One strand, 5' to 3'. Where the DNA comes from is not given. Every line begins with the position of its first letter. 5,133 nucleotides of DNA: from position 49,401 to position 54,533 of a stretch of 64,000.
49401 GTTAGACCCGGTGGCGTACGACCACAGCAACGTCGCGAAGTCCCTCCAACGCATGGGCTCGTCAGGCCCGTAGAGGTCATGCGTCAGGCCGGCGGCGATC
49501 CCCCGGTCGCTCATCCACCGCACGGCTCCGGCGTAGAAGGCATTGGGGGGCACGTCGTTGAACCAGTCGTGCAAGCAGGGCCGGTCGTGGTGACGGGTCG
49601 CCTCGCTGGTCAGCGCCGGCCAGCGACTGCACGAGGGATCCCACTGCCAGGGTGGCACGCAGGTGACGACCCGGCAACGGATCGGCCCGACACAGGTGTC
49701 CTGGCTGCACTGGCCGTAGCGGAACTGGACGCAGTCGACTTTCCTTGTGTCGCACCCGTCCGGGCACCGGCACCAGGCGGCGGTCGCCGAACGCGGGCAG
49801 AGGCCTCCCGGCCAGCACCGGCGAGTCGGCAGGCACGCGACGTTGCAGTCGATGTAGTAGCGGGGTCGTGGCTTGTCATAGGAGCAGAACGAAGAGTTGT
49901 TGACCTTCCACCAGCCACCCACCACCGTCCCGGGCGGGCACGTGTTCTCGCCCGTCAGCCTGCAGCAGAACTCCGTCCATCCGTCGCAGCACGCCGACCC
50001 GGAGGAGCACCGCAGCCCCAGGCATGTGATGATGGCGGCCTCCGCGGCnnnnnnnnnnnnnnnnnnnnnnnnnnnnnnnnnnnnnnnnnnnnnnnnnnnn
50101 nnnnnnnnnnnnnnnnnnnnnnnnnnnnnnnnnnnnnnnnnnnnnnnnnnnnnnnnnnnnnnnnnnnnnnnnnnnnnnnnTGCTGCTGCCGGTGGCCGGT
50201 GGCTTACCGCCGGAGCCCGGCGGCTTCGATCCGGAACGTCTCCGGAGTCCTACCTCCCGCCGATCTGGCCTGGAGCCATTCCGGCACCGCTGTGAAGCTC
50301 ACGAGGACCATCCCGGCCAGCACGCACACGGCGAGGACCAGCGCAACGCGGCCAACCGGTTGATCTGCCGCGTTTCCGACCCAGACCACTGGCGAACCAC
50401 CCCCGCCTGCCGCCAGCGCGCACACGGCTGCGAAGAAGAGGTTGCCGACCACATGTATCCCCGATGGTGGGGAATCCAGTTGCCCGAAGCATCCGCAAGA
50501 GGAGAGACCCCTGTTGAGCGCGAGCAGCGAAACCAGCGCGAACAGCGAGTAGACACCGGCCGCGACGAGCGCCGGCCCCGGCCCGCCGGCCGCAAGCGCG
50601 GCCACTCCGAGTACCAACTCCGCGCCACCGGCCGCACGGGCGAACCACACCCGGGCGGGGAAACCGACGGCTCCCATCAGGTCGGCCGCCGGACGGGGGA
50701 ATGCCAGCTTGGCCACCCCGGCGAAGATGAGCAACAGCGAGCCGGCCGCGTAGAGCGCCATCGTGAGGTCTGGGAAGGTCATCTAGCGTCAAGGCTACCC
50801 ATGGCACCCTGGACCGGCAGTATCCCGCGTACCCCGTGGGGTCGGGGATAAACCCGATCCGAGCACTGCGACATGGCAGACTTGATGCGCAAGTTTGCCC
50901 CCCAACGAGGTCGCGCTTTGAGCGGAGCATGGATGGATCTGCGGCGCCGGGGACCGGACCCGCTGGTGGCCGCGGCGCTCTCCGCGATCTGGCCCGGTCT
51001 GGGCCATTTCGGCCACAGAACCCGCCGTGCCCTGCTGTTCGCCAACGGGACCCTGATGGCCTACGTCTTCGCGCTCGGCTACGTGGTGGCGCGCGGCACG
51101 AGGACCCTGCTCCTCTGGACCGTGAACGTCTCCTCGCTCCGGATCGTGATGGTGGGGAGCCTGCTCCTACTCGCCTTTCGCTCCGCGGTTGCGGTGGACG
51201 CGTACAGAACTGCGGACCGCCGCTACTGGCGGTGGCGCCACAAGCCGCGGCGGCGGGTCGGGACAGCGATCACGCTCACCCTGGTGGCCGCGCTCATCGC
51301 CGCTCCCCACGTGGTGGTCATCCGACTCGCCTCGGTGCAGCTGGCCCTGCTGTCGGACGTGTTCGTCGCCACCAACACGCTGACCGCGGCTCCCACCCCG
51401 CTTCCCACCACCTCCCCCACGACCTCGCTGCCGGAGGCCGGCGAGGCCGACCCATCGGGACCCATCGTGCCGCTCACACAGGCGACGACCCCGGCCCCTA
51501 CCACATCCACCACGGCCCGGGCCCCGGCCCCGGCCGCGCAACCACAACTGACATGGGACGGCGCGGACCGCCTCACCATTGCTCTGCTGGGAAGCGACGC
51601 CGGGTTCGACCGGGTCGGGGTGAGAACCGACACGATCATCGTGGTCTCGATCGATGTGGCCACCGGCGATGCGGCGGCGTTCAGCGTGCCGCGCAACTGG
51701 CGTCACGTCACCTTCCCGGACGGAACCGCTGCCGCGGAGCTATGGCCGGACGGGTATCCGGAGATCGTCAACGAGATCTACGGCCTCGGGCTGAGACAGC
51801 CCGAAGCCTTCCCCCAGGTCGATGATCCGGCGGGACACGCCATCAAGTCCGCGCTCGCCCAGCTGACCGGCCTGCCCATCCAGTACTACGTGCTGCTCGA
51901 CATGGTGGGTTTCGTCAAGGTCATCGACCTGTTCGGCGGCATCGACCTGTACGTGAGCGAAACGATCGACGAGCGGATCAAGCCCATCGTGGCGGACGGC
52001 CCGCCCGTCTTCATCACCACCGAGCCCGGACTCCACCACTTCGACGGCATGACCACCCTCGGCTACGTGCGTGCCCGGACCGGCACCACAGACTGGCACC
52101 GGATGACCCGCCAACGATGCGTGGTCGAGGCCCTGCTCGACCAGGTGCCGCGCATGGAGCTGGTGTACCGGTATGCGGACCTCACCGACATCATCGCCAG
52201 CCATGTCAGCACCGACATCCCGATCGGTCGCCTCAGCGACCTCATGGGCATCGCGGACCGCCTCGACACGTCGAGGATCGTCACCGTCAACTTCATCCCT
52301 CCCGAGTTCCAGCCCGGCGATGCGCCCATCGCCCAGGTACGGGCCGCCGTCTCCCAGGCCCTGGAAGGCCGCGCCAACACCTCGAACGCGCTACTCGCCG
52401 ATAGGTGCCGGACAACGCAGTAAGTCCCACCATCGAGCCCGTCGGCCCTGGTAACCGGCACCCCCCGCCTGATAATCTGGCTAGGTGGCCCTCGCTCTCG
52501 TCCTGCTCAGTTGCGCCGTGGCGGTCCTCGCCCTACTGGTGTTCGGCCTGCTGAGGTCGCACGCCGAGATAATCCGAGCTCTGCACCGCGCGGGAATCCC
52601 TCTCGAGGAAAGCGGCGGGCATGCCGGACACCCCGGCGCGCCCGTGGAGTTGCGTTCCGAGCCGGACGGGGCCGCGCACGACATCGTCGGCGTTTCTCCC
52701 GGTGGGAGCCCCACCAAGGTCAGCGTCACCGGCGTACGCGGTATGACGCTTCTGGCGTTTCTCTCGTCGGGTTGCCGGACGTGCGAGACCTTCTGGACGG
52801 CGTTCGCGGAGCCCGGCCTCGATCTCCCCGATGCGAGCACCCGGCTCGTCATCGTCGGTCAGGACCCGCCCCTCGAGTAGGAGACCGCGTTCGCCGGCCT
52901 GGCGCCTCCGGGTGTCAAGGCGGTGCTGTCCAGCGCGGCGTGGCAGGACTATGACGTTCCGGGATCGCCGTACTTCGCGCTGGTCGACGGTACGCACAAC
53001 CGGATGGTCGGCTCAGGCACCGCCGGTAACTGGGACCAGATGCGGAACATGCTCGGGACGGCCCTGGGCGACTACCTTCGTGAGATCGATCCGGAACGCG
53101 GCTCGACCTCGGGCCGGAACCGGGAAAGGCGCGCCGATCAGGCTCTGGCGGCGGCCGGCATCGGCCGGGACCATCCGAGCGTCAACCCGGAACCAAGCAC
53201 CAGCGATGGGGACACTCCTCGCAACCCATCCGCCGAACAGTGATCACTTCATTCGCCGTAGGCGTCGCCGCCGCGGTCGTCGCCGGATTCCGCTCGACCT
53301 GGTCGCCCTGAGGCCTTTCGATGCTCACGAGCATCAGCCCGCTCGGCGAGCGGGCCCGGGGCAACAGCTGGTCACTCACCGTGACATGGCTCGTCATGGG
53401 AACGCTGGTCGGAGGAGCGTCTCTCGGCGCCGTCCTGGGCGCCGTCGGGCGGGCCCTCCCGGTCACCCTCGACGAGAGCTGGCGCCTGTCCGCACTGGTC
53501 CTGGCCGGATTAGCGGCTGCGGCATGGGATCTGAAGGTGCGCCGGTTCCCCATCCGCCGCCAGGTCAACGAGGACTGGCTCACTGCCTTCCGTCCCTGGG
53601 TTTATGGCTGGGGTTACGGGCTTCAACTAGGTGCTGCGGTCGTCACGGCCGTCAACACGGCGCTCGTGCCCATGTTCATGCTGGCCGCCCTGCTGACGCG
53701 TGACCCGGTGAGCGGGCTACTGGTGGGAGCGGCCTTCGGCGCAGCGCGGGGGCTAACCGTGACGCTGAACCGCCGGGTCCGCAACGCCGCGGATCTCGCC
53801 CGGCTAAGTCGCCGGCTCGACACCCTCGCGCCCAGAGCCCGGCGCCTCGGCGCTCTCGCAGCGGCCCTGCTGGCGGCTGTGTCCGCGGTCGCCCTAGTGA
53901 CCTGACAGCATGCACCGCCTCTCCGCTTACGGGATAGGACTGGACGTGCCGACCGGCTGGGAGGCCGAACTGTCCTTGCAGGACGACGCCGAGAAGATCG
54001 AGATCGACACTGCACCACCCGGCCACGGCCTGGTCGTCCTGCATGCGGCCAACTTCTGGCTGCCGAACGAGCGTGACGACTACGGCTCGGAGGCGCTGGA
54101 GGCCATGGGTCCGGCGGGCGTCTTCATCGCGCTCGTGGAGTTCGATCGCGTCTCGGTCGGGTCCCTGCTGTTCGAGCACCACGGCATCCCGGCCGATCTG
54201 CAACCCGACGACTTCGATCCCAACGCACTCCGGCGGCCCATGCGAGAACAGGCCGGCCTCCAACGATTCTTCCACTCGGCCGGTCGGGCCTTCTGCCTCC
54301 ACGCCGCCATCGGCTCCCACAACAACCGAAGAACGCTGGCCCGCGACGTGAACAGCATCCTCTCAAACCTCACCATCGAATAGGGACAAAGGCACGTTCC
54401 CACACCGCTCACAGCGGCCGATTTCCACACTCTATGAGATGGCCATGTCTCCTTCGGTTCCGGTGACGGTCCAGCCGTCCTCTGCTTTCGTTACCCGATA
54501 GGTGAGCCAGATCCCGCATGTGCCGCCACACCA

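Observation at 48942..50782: MauE-like gene followed by a Tat-exported, about 22-Cys MauA-like domain anchored by three SLH repeats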

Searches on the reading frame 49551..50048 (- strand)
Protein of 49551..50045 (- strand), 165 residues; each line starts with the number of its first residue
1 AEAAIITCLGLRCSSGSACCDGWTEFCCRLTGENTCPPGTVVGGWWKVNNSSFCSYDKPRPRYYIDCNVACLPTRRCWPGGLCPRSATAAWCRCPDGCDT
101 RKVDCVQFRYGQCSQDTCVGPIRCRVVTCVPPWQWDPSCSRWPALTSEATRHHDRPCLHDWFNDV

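Call 5: search_protein_families(library=pfam, proteins=[window:49551-50045:-], max_evalue=10)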
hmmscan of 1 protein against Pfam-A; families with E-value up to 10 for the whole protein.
seq(165 aa): 0 families

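Call 6: search_solved_structures(query=window:49551-50045:-, max_evalue=10, show_alignments=3)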
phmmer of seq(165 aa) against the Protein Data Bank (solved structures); distinct sequences matched with E-value up to 10: 0.

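Call 48: predict_structure(alignment_id=A5)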
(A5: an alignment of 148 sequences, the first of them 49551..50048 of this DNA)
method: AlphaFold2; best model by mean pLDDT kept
length: 166 residues; sequences in the alignment: 148
mean_pLDDT: 91.7   pTM: 0.86
mean pLDDT of the five models: 91.7, 91.3, 90.2, 89.9, 89.3
residues with pLDDT >= 90: 132; 70-90: 25; 50-70: 6; < 50: 3
segments of 3 or more residues with pLDDT < 50: none
pLDDT, mean of each block of 10 residues (from residue 1): 71 89 96 96 97 91 97 92 95 96 95 92 97 96 94 94 57
secondary structure, 60 per line:
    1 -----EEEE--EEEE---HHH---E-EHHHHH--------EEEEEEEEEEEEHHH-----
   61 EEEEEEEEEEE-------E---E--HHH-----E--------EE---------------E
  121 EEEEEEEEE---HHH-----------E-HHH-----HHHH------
elements in order: E6-9 E12-15 H28-32 E41-52 E61-71 E120-129 H157-160

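Call 51: fold_search(model_id=the predicted structure, library=pdb)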
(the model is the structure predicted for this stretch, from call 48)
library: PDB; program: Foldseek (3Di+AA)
matches with E <= 10: 47; with E <= 0.001: 0
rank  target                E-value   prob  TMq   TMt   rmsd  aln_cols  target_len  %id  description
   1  1mda_L                5.2e-01  0.14  0.23  0.31  12.2       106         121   20  CRYSTAL STRUCTURE OF AN ELECTRON-TRANSFER COMPLEX BETWEEN METHYLAMINE DEHYDROGENASE AND AMICYANIN (released 1993-10-31)
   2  6ieh_B                2.1e+00  0.03  0.13  0.03   8.4        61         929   16  Crystal structures of the hMTR4-NRDE2 complex (released 2019-04-03)
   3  2j56_M                2.2e+00  0.08  0.32  0.40  11.5       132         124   19  X-ray reduced Paraccocus denitrificans methylamine dehydrogenase N- semiquinone in complex with amicyanin. (released 2007-01-23)
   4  9n82_b                2.2e+00  0.01  0.12  0.05  19.2        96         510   11  The ligation (AMP-Lys) complex in the NHEJ pathway (released 2025-04-23)
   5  9n81_b                2.2e+00  0.01  0.11  0.05  19.0        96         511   10  A gap-filling complex with Pol mu engaged in the NHEJ Pathway (released 2025-04-23)
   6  9klq_A                2.9e+00  0.01  0.12  0.03   9.0        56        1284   16  Cryo-EM structure of ChCas12b-sgRNA-extended non-target DNA ternary complex (Complex-D) (released 2025-07-02)
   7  9n81_B                3.3e+00  0.01  0.11  0.05  19.0        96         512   10  A gap-filling complex with Pol mu engaged in the NHEJ Pathway (released 2025-04-23)
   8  7z6o_B                3.3e+00  0.01  0.11  0.05  21.1       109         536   12  X-Ray studies of Ku70/80 reveal the binding site for IP6 (released 2023-08-30)
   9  1jey_B                3.3e+00  0.00  0.10  0.04  21.3       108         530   12  Crystal Structure of the Ku heterodimer bound to DNA (released 2001-08-10)
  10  6erh_D                3.5e+00  0.01  0.11  0.04  18.6        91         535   11  Complex of XLF and heterodimer Ku bound to DNA (released 2018-10-17)
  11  4gg2_A                3.7e+00  0.02  0.14  0.09   8.2        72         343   17  The crystal structure of glutamate-bound human gamma-glutamyltranspeptidase 1 (released 2013-09-25)
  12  6bb8                  3.7e+00  0.01  0.10  0.03  13.9        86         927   10  Crystal Structure of Frequency-Interacting RNA helicase (FRH) (released 2018-08-29)
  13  8z27_b                4.0e+00  0.01  0.10  0.03   7.5        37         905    5  The structure of TGEV RBD and dog APN complex (released 2024-12-11)
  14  6erh_B                4.0e+00  0.01  0.11  0.04  18.5        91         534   11  Complex of XLF and heterodimer Ku bound to DNA (released 2018-10-17)
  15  4gdx_A                4.2e+00  0.02  0.14  0.09   8.2        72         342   17  Crystal Structure of Human Gamma-Glutamyl Transpeptidase--Glutamate complex (released 2013-09-25)
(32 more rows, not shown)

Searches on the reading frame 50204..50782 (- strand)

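Call 3: search_protein_families(library=pfam, proteins=[window:50204-50782:-], max_evalue=0.1)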
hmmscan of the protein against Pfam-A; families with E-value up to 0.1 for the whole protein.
window:50204-50782:- (192 aa): 3 families
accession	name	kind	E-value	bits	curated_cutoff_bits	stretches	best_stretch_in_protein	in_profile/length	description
PF07291.16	MauE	-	1.2e-12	48.7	27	1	11-124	10-125/128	Methylamine utilisation protein MauE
PF07681.17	DoxX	-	0.036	15.1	23.6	1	15-64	10-61/85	DoxX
PF06305.16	LapA_dom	-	0.053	13.9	28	1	145-174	18-47/64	Lipopolysaccharide assembly protein A domain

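Call 4: search_protein_families(library=ncbifam, proteins=[window:50204-50782:-], max_evalue=0.1)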
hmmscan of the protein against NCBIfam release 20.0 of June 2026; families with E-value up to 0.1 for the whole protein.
window:50204-50782:- (192 aa): 0 families

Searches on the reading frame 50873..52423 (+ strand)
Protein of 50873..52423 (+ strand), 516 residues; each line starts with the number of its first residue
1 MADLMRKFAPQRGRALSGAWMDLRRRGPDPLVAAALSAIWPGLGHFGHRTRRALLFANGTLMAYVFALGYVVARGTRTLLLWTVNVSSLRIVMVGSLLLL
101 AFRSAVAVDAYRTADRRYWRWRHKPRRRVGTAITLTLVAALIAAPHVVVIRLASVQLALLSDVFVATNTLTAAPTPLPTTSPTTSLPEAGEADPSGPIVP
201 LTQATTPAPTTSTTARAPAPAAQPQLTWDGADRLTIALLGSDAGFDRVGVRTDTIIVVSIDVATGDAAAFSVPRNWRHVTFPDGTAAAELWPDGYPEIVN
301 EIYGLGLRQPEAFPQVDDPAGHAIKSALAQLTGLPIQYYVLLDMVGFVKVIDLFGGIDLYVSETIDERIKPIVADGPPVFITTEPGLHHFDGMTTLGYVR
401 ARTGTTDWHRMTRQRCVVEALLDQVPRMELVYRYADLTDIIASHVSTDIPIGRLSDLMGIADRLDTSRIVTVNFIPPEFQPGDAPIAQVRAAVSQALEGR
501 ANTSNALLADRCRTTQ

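Call 3: search_protein_families(library=pfam, proteins=[window:50873-52423:+], max_evalue=0.1)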
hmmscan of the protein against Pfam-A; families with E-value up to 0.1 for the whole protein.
window:50873-52423:+ (516 aa): 2 families
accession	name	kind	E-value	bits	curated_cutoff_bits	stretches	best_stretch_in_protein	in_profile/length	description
PF03816.19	LytR_cpsA_psr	-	4.5e-23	82.5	24.6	1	251-425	1-148/150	LytR_cpsA_psr family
PF20382.3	DUF6677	-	0.054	14.5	24.3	1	33-87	2-53/116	Family of unknown function (DUF6677)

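Call 4: search_protein_families(library=ncbifam, proteins=[window:50873-52423:+], max_evalue=0.1)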
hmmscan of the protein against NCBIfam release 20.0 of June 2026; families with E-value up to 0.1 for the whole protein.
window:50873-52423:+ (516 aa): 4 families
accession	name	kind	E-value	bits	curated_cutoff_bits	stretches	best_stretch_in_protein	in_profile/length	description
TIGR00350.1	lytR_cpsA_psr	domain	6.5e-20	71.9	62.3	1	251-425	2-150/152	LCP family glycopolymer transferase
NF047591.1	ligase_LytR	equivalog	1.3e-13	50.9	450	1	327-465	138-277/336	glycopolymer--peptidoglycan transferase LytR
NF006897.1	PRK09379.1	equivalog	1.8e-10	40.5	441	1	329-457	131-250/298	polyisoprenyl-teichoic acid--peptidoglycan teichoic acid transferase TagU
NF051849.1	LCP_trans_Cps2A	equivalog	1.6e-09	37.5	650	1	327-458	294-418/477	LCP family glycopolymer transferase CpsA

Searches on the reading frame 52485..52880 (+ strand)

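Call 3: search_protein_families(library=pfam, proteins=[window:52485-52880:+], max_evalue=0.1)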
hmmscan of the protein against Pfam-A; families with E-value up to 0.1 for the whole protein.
window:52485-52880:+ (131 aa): 0 families

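Call 4: search_protein_families(library=ncbifam, proteins=[window:52485-52880:+], max_evalue=0.1)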
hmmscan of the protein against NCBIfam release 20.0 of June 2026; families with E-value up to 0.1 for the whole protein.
window:52485-52880:+ (131 aa): 1 family
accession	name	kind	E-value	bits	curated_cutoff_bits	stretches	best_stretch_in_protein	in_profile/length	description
NF033743.1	NlpC_inact_RipD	exception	0.0066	16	215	1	28-126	38-122/181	NlpC/P60 family peptidoglycan-binding protein RipD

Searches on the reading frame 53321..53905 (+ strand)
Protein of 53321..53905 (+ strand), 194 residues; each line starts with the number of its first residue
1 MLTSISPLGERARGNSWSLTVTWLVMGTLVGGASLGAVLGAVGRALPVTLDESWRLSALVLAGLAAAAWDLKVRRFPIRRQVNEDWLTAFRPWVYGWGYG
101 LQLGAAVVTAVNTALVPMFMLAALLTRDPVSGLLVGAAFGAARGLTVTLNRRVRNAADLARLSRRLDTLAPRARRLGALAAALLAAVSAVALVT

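Call 3: search_protein_families(library=pfam, proteins=[window:53321-53905:+], max_evalue=0.1)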
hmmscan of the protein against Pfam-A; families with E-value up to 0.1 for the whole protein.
window:53321-53905:+ (194 aa): 1 family
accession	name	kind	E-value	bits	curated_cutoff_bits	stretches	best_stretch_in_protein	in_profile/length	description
PF13386.12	DsbD_2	-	0.019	15.3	24.9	1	26-145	40-165/199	Cytochrome C biogenesis protein transmembrane region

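Call 4: search_protein_families(library=ncbifam, proteins=[window:53321-53905:+], max_evalue=0.1)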
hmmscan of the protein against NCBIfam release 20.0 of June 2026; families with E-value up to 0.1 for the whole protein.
window:53321-53905:+ (194 aa): 0 families

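Call 21: search_protein_families(library=pfam, proteins=[window:53321-53905:+], max_evalue=1)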
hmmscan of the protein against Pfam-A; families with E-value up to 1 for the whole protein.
window:53321-53905:+ (194 aa): 3 families
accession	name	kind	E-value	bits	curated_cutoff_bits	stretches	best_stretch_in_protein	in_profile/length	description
PF13386.12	DsbD_2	-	0.019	15.3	24.9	1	26-145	40-165/199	Cytochrome C biogenesis protein transmembrane region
PF02466.24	Tim17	-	0.13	13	32.7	1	128-189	4-65/111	Tim17/Tim22/Tim23/Pmp24 family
PF10247.14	Romo1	-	0.64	10.9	27.6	0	132-162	13-43/66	Reactive mitochondrial oxygen species modulator 1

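Call 80: list_cluster_members(proteins=[L086:4599-5456:+, L086:7337-7954:+, L086:6753-7331:+, L086:9118-10005:+, window:53321-53905:+, window:53910-54383:+, window:50204-50782:-, window:48942-50180:-, L006:2944-3708:-])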
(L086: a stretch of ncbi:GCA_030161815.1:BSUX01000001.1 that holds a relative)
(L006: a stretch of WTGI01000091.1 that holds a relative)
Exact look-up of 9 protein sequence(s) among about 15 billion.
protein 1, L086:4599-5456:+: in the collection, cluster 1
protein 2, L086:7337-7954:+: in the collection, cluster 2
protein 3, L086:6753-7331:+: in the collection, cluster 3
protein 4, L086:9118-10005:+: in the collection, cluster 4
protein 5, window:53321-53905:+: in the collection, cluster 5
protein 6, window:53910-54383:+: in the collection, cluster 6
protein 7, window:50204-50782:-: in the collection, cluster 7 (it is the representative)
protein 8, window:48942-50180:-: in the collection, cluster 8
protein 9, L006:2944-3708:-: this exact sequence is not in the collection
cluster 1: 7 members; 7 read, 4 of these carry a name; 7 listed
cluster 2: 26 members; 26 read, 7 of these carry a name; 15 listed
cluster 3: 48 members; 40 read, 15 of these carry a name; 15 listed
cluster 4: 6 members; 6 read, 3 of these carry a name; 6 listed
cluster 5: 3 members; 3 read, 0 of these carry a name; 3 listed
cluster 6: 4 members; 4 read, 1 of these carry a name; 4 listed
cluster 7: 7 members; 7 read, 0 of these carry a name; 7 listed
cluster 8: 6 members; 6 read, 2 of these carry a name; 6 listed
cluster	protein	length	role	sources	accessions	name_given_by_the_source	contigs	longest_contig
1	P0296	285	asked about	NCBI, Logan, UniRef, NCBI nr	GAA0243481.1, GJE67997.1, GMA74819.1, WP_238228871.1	Methylamine utilization protein MauF [Methylorubrum aminovorans] | Methylamine utilization protein MauF n=1 Tax=Methylorubrum aminovorans TaxID=269069 ... | cytochrome c biogenesis protein CcdA [Methylorubrum aminovorans]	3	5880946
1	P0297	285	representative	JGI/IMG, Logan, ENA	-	-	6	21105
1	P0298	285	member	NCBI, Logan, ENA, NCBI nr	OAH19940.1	methylamine utilization protein MauF [Methylorubrum populi]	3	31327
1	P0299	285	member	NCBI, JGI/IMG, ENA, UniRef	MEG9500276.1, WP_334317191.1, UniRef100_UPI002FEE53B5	MAG: methylamine utilization protein MauF [Methylorubrum extorquens] | cytochrome c biogenesis protein CcdA | cytochrome c biogenesis protein CcdA n=1 Tax=Methylorubrum extorquens TaxID=408 ...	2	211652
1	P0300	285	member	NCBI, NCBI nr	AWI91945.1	methylamine utilization protein MauF (plasmid) [Methylobacterium sp. DM1] | methylamine utilization protein MauF [Methylobacterium sp. DM1]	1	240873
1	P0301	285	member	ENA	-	-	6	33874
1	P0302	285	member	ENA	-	-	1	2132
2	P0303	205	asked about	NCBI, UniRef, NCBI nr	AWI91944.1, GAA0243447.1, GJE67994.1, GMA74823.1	methylamine dehydrogenase accessory protein MauD (plasmid) [Methylobacterium sp. DM1] | Methylamine utilization protein MauD n=1 Tax=Methylorubrum aminovorans TaxID=269069 ... | methylamine dehydrogenase accessory protein MauD [Methylorubrum aminovorans]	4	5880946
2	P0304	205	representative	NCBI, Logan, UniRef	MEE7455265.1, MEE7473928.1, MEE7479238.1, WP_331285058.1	methylamine dehydrogenase accessory protein MauD [Methylorubrum populi] | Methylamine utilization protein MauD n=1 Tax=Methylobacterium radiotolerans TaxID=31998 ...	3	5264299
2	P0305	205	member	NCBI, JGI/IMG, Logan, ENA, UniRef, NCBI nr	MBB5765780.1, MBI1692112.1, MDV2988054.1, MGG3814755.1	methylamine dehydrogenase accessory protein MauD [Methylorubrum rhodesianum] | methylamine dehydrogenase accessory protein MauD | methylamine dehydrogenase accessory protein MauD n=1 Tax=Methylorubrum TaxID=2282523 ...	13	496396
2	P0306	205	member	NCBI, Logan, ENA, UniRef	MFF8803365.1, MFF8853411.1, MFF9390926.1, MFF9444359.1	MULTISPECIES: methylamine dehydrogenase accessory protein MauD [unclassified ... | methylamine dehydrogenase accessory protein MauD n=1 Tax=unclassified Methylobacterium ...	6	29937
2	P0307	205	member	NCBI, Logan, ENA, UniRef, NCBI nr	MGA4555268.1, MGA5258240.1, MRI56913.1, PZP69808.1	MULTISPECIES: methylamine dehydrogenase accessory protein MauD [Methylorubrum] | methylamine dehydrogenase accessory protein MauD n=1 Tax=Methylorubrum TaxID=2282523 ... | methylamine dehydrogenase accessory protein MauD [Methylorubrum populi]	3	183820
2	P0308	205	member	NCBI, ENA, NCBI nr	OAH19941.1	methylamine utilization protein MauD [Methylorubrum populi]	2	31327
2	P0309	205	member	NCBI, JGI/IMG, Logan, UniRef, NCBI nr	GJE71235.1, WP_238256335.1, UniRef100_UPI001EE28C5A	methylamine dehydrogenase accessory protein MauD [Methylorubrum podarium] | methylamine dehydrogenase accessory protein MauD | methylamine dehydrogenase accessory protein MauD n=1 Tax=Methylorubrum podarium ...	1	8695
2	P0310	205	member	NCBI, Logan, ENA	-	-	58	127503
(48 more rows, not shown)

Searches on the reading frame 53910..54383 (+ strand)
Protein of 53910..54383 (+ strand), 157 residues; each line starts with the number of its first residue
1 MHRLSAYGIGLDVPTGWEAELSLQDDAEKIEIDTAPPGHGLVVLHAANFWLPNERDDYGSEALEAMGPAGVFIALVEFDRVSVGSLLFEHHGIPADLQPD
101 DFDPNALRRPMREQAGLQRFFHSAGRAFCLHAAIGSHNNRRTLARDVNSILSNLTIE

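Call 3: search_protein_families(library=pfam, proteins=[window:53910-54383:+], max_evalue=0.1)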
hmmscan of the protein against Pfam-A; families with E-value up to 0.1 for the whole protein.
window:53910-54383:+ (157 aa): 0 families

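Call 4: search_protein_families(library=ncbifam, proteins=[window:53910-54383:+], max_evalue=0.1)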
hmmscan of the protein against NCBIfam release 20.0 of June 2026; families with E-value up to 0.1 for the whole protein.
window:53910-54383:+ (157 aa): 0 families

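Call 21: search_protein_families(library=pfam, proteins=[window:53910-54383:+], max_evalue=1)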
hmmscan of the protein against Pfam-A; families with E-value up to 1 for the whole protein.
window:53910-54383:+ (157 aa): 0 families

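Call 69: search_solved_structures(query=A6, max_evalue=10, show_alignments=1)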
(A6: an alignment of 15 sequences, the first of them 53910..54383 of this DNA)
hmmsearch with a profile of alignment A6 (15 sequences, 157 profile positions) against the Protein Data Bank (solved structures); distinct sequences matched with E-value up to 10: 2.
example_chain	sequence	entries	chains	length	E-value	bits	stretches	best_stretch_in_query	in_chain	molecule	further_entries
28nt_U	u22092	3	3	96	0.37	13.7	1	46-114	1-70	Large ribosomal subunit protein bL25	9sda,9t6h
5v0t_A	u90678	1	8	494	0.91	12.5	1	37-115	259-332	Alpha,alpha-trehalose-phosphate synthase (UDP-forming)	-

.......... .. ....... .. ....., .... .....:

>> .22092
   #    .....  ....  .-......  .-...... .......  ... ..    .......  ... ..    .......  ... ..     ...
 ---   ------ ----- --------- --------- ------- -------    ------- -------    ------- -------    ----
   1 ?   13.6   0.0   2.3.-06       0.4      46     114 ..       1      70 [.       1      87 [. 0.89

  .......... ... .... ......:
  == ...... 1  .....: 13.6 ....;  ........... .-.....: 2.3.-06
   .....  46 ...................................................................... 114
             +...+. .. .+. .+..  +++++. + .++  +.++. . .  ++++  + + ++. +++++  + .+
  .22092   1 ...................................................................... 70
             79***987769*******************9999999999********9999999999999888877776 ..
